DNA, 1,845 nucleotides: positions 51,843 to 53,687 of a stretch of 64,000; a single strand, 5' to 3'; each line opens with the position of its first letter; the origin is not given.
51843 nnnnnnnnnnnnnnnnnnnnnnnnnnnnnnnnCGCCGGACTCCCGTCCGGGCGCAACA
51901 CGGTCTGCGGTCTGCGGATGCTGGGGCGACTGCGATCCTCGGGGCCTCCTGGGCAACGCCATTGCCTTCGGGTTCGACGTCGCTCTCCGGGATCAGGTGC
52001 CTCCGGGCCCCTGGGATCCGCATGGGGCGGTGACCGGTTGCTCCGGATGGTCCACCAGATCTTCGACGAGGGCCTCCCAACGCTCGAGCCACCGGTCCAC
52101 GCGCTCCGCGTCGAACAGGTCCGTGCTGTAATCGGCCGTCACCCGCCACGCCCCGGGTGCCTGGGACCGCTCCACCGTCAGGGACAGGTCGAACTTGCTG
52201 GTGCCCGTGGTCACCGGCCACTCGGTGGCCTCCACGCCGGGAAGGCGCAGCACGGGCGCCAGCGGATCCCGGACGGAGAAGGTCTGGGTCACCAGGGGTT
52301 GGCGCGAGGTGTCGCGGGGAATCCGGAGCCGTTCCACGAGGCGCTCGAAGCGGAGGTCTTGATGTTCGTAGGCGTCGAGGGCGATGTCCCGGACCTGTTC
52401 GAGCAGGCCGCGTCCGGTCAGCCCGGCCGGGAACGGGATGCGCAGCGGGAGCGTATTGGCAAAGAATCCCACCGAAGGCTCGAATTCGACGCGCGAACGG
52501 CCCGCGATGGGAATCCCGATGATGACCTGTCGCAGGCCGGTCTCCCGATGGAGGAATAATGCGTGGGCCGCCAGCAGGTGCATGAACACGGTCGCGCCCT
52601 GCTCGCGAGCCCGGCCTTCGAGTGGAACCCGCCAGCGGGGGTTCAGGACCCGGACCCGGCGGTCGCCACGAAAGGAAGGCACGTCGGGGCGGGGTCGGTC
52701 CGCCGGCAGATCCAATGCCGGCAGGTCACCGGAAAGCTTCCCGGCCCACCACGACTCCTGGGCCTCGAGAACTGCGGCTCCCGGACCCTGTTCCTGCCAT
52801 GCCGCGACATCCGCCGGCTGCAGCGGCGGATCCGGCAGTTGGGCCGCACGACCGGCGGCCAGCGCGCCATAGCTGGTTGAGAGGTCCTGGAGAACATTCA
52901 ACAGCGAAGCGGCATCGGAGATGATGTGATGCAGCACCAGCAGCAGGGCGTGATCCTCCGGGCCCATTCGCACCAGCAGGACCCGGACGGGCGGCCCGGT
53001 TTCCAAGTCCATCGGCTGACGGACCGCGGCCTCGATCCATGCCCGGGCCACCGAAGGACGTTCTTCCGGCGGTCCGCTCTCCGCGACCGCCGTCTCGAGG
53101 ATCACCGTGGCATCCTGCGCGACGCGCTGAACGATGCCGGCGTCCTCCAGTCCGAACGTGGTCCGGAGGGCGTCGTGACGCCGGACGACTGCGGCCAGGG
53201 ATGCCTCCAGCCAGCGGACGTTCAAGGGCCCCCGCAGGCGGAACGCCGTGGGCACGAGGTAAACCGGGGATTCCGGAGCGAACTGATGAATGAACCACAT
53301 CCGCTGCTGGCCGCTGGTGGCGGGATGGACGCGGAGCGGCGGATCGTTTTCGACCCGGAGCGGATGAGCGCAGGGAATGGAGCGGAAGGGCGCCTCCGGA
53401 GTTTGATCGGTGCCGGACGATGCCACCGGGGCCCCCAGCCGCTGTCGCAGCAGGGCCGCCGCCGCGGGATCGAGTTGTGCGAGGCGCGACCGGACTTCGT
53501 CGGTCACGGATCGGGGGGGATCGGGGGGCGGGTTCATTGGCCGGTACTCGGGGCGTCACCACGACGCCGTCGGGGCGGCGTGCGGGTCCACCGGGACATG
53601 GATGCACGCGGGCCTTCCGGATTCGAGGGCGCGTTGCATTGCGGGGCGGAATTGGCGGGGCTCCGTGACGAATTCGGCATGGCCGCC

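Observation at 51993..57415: Orphan minimal NRPS-like operon: A-PCP didomain, TPP-dependent enzyme, free-standing condensation domain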

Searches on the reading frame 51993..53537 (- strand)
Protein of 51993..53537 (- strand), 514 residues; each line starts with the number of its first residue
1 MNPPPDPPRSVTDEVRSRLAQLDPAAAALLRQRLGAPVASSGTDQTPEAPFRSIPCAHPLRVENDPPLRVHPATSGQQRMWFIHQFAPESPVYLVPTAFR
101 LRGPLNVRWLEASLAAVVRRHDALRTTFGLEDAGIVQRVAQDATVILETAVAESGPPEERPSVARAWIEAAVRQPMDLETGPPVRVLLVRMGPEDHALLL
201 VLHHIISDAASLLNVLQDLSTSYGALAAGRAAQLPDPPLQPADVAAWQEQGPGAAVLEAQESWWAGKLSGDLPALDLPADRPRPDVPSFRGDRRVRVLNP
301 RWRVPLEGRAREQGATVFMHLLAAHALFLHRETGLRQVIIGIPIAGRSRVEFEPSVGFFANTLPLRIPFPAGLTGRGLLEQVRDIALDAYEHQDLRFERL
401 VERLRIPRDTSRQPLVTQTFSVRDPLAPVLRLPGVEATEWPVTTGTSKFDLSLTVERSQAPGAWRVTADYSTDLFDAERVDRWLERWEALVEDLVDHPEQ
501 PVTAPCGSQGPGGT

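Call 6: search_protein_families(library=pfam, proteins=[window:51993-53537:-])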
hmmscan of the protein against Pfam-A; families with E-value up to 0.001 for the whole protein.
window:51993-53537:- (514 aa): 1 family
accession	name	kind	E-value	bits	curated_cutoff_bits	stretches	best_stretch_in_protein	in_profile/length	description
PF00668.25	Condensation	-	6.4e-89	299.2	30.6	1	71-503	5-442/456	Condensation domain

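Call 7: search_protein_families(library=ncbifam, proteins=[window:51993-53537:-])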
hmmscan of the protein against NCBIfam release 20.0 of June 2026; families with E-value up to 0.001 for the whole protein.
window:51993-53537:- (514 aa): 6 families
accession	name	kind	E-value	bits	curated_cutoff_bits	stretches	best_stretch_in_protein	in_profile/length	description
NF004282.0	PRK05691.1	subfamily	1.6e-83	280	4090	1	72-502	677-1104/4334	non-ribosomal peptide synthase/polyketide synthase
NF047350.1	aureusi_NRPS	equivalog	7e-49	165.8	2500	1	74-500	998-1403/2373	aureusimine non-ribosomal peptide synthetase AusA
NF038078.1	NRPS_MxcG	equivalog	2.1e-29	101.5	2300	1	71-504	5-426/1442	myxochelin non-ribosomal peptide synthetase MxcG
NF007605.2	PRK10252.1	equivalog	1.1e-07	29.7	2400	1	72-269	5-201/1292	enterobactin non-ribosomal peptide synthetase EntF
NF041803.1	NRPS_SolG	exception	0.00034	18.3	2200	1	78-237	119-274/1163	solanimycin non-ribosomal peptide synthetase SolG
TIGR03443.1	alpha_am_amid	equivalog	0.00081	16.8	1030.1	1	272-503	9-209/1390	L-aminoadipate-semialdehyde dehydrogenase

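Call 8: find_homologous_proteins(query=window:51993-53537:-)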
Query window:51993-53537:- (514 aa): 78 proteins with E <= 0.001 among 8000 candidates.
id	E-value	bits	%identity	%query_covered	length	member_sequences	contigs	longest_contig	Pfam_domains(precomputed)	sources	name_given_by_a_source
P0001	0.0e+0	1069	94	100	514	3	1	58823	PF00668.26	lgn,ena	-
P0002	3.0e-143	496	51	97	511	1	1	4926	PF00668.26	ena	-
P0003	4.3e-143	496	52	96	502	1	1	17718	PF00668.26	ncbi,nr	ncbi:MAG: hypothetical protein J0L84_01160 [Verrucomicrobia bacterium]|nr:hypothetical protein [Verr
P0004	5.6e-133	463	50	87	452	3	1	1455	PF00668.26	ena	-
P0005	1.4e-131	458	48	95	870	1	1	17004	PF00668.26,PF00501.35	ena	-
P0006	1.9e-130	454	47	95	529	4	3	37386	PF00668.26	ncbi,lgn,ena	-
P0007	1.4e-128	448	47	97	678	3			PF00668.26,PF00501.35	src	-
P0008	2.2e-127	444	52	87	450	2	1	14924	PF00668.26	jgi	jgi:hypothetical protein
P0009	9.7e-118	412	47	98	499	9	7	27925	PF00668.26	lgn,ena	-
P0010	7.2e-116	406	45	98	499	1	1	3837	PF00668.26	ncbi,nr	ncbi:MAG: hypothetical protein JNL10_21415 [Verrucomicrobiales bacterium]|nr:hypothetical protein [V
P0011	1.5e-114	402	45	96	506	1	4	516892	PF00668.26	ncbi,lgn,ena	ncbi:MAG: condensation domain-containing protein [Verrucomicrobiota bacterium]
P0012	2.6e-114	401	47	88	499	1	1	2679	PF00668.26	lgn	-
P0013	4.0e-113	397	46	87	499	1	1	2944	PF00668.26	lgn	-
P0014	7.7e-109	383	43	96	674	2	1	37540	PF00668.26,PF00501.35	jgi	jgi:hypothetical protein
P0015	1.2e-83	300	43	75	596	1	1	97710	PF00668.26,PF00501.35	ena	-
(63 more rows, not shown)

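Call 9: find_encoding_contigs(protein=P0011, flank=10000, max_places=3)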
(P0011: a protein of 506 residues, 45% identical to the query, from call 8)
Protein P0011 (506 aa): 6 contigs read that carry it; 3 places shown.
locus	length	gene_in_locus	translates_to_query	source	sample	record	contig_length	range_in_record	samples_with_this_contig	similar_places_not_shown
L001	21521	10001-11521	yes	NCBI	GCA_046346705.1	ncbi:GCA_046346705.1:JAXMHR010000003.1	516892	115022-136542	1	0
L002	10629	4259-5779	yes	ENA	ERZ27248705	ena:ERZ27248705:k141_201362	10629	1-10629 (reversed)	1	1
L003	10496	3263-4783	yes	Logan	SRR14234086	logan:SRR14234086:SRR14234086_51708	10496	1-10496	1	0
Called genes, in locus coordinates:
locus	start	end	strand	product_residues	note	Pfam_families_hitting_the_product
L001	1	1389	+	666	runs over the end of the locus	PF09848:SLFN-g3_helicase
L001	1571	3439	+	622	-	-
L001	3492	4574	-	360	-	PF03492:Methyltransf_7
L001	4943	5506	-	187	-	PF07152:YaeQ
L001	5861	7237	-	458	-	PF00330:Aconitase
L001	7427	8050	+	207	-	PF01844:HNH, PF14279:HNH_5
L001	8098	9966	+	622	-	PF00501:AMP-binding, PF13193:AMP-binding_C, PF00550:PP-binding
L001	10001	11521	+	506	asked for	PF00668:Condensation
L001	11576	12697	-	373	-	PF01207:Dus, PF13714:PEP_mutase (weak)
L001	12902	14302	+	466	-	-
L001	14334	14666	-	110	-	-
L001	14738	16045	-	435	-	PF00815:Histidinol_dh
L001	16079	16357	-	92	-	-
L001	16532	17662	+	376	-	PF01925:TauE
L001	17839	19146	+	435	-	PF07995:GSDH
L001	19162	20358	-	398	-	PF02636:Methyltransf_28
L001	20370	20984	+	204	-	PF01757:Acyl_transf_3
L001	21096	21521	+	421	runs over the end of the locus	PF01071:GARS_A (faint), PF02843:GARS_C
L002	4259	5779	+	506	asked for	PF00668:Condensation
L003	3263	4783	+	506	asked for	PF00668:Condensation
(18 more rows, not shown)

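Call 10: find_encoding_contigs(protein=P0006, flank=10000, max_places=3)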
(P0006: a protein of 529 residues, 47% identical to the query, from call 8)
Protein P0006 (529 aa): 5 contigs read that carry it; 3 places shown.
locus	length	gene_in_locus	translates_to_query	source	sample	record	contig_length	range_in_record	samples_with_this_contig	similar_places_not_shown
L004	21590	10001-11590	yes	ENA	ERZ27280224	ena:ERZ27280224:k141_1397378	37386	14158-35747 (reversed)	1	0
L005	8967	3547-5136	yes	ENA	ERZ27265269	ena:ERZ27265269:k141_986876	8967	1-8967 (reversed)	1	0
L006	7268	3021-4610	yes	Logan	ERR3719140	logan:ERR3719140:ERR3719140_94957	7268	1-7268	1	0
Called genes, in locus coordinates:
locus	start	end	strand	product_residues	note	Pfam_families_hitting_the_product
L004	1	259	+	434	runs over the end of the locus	PF04443:LuxE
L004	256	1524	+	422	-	PF06779:MFS_4 (weak), PF07690:MFS_1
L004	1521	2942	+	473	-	PF05893:LuxC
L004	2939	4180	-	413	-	PF00890:FAD_binding_2 (faint), PF01266:DAO (faint), PF03486:HI0933_like, PF22780:HI0933_like_1st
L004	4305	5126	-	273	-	PF01980:TrmO_N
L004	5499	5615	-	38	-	-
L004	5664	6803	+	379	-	PF01795:Methyltransf_5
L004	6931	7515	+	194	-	PF05724:TPMT, PF08241:Methyltransf_11 (weak), PF08242:Methyltransf_12 (weak), PF13649:Methyltransf_25 (weak)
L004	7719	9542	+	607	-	PF00501:AMP-binding, PF13193:AMP-binding_C, PF00550:PP-binding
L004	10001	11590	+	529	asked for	PF00668:Condensation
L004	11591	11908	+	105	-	-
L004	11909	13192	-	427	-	PF00270:DEAD, PF04851:ResIII, PF00271:Helicase_C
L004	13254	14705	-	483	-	PF07394:DUF1501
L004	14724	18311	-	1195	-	PF07635:PSCyt1, PF07583:PSCyt2, PF07587:PSD1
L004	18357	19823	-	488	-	PF07394:DUF1501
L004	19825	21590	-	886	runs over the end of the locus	PF07583:PSCyt2, PF07587:PSD1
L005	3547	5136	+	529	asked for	PF00668:Condensation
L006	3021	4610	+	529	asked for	PF00668:Condensation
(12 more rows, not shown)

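Call 11: find_encoding_contigs(protein=P0003, flank=10000, max_places=3)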
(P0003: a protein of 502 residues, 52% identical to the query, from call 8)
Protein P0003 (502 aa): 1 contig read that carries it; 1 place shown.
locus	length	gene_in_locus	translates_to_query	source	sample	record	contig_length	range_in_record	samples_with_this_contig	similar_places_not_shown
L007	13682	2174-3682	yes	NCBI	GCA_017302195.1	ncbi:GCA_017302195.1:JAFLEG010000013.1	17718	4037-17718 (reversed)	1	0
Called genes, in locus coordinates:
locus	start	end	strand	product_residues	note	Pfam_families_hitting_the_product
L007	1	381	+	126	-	PF00550:PP-binding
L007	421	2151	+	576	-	PF02776:TPP_enzyme_N, PF00205:TPP_enzyme_M, PF02775:TPP_enzyme_C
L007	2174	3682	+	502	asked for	PF00668:Condensation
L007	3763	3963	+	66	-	-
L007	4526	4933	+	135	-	-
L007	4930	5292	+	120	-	PF05717:TnpB_IS66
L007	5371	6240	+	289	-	PF14236:DruA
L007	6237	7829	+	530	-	PF03050:DDE_Tnp_IS66, PF13817:DDE_Tnp_IS66_C (weak)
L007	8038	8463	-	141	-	PF03852:Vsr (weak)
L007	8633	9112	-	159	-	PF22522:DUF6998 (weak)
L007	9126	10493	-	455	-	-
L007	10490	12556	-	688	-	PF02518:HATPase_c (weak), PF13589:HATPase_c_3, PF02518:HATPase_c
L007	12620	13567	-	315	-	PF00145:DNA_methylase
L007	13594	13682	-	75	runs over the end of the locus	PF13560:HTH_31, PF12844:HTH_19, PF01381:HTH_3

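Call 12: find_encoding_contigs(protein=P0001, flank=10000, max_places=2)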
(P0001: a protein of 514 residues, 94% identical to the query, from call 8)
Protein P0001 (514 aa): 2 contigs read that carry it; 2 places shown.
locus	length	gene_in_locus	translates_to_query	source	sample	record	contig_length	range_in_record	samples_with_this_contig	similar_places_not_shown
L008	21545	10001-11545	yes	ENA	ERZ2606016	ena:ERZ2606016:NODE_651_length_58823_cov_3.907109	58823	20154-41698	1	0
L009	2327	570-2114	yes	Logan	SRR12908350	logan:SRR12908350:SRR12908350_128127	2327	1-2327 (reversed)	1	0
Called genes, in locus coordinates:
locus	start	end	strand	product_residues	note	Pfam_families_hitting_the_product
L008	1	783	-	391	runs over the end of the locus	PF01966:HD, PF13286:HD_assoc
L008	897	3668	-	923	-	-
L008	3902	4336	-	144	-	PF00903:Glyoxalase, PF18029:Glyoxalase_6 (weak)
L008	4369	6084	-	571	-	PF00860:Xan_ur_permease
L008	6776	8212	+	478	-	PF00501:AMP-binding, PF13193:AMP-binding_C, PF00550:PP-binding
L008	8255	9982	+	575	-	PF02776:TPP_enzyme_N, PF00205:TPP_enzyme_M, PF02775:TPP_enzyme_C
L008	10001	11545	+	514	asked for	PF00668:Condensation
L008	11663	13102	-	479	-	PF01565:FAD_binding_4, PF02913:FAD-oxidase_C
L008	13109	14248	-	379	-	PF00266:Aminotran_5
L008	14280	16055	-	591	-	PF00587:tRNA-synt_2b, PF04073:tRNA_edit, PF03129:HGTP_anticodon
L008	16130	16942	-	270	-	PF13369:Transglut_core2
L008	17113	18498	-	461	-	PF00289:Biotin_carb_N, PF02786:CPSase_L_D2, PF02222:ATP-grasp (weak), PF07478:Dala_Dala_lig_C, PF02785:Biotin_carb_C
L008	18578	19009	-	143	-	PF00364:Biotin_lipoyl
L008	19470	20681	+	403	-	PF00072:Response_reg, PF00211:Guanylate_cyc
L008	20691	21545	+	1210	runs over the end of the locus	PF12729:4HB_MCP_1, PF00672:HAMP, PF13185:GAF_2, PF00512:HisKA, PF02518:HATPase_c, PF00072:Response_reg, PF01627:Hpt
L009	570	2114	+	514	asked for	PF00668:Condensation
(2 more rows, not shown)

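Call 13: find_encoding_contigs(protein=P0009, flank=10000, max_places=3)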
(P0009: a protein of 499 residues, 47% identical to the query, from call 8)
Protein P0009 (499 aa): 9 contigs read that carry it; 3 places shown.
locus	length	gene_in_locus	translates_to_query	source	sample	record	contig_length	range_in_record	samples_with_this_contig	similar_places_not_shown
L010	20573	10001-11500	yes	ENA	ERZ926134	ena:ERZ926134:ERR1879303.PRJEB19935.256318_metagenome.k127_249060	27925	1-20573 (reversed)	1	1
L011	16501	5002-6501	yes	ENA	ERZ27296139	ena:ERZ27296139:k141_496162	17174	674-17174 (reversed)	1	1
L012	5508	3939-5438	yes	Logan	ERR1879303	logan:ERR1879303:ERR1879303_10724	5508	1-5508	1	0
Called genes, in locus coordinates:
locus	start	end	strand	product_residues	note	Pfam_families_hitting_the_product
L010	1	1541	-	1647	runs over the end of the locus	PF00932:LTD, PF00754:F5_F8_type_C, PF22633:F5_F8_type_C_2, PF13287:Fn3_assoc, PF13290:CHB_HEX_C_1, PF08757:CotH, PF00932:LTD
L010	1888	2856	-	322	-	-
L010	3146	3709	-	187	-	PF07152:YaeQ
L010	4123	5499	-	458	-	PF00330:Aconitase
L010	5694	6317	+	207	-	PF01844:HNH, PF14279:HNH_5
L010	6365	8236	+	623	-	PF00501:AMP-binding, PF13193:AMP-binding_C, PF00550:PP-binding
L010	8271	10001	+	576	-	PF02776:TPP_enzyme_N, PF00205:TPP_enzyme_M, PF02775:TPP_enzyme_C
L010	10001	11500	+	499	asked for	PF00668:Condensation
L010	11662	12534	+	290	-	PF01903:CbiX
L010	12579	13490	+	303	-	PF03446:NAD_binding_2 (weak), PF03807:F420_oxidored (faint), PF02153:PDH_N, PF20463:PDH_C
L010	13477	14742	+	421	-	PF00275:EPSP_synthase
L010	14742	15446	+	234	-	PF02224:Cytidylate_kin, PF13189:Cytidylate_kin2 (faint), PF13238:AAA_18 (weak)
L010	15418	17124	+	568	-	-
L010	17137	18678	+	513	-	PF04820:Trp_halogenase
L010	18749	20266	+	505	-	PF23034:DUF7035 (faint)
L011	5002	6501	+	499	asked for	PF00668:Condensation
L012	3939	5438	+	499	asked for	PF00668:Condensation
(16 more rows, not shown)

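Call 14: find_encoding_contigs(protein=P0008, flank=10000, max_places=2)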
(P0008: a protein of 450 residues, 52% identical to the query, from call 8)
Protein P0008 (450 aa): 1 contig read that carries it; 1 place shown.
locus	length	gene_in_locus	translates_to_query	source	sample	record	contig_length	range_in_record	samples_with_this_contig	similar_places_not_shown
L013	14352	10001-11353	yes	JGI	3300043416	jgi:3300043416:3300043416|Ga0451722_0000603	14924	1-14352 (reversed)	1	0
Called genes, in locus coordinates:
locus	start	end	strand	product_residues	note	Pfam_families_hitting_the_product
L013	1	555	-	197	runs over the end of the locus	PF12867:DinB_2 (weak)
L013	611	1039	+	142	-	PF01638:HxlR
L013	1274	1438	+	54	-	-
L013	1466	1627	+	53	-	-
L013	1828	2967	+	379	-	-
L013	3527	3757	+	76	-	-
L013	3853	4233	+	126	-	-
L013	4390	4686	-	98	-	-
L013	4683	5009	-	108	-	-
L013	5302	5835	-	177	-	-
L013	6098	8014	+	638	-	PF00501:AMP-binding, PF13193:AMP-binding_C, PF00550:PP-binding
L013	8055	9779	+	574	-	PF02776:TPP_enzyme_N, PF00205:TPP_enzyme_M, PF02775:TPP_enzyme_C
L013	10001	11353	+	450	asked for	PF00668:Condensation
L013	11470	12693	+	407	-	PF07995:GSDH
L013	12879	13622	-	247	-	PF00483:NTP_transferase, PF01128:IspD (weak), PF12804:NTP_transf_3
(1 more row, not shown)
